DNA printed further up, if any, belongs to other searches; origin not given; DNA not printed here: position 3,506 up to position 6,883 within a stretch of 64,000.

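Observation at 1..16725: Tandemly duplicated three-gene surface cassette (anchored multi-Ig protein / DUF4838-like lipoprotein / BIG2 + beta-helix-module lipoprotein) of unknown function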

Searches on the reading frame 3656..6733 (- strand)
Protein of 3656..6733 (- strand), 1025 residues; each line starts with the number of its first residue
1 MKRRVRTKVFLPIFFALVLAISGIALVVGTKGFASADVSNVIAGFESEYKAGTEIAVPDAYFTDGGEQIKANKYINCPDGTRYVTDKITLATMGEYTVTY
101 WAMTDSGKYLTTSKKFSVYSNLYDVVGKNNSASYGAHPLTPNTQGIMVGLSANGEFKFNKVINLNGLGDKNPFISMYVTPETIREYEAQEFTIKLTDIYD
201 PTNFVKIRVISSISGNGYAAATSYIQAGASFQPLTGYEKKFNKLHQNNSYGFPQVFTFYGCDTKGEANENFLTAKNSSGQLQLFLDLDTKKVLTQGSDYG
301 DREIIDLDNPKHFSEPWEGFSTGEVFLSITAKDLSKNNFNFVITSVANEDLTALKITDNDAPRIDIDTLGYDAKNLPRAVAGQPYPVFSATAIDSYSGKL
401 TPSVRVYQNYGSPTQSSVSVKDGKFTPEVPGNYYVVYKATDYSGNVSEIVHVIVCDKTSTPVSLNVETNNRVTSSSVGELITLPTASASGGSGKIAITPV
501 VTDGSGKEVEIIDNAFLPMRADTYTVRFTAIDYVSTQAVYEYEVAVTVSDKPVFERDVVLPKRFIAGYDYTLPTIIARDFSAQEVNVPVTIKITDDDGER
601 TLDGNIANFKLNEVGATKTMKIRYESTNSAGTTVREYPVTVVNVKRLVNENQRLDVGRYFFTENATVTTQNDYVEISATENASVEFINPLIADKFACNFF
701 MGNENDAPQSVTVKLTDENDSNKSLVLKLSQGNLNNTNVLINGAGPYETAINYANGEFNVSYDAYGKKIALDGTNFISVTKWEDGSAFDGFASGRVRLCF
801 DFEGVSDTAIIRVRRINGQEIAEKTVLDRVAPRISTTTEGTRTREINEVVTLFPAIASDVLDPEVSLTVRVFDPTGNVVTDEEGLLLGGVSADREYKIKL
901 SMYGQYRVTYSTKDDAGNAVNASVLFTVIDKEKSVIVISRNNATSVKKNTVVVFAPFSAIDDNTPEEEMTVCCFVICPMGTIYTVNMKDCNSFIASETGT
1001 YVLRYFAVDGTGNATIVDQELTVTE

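Call 7: search_protein_families(library=pfam, proteins=[window:3656-6733:-], max_evalue=0.01)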
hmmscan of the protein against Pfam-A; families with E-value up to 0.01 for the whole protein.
window:3656-6733:- (1025 aa): 1 family
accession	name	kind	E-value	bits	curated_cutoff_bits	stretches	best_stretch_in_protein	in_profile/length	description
PF16403.11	Bact_surface_Ig-like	-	8.7e-06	26.1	27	0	872-921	17-64/71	Bacterial surface protein, Ig-like domain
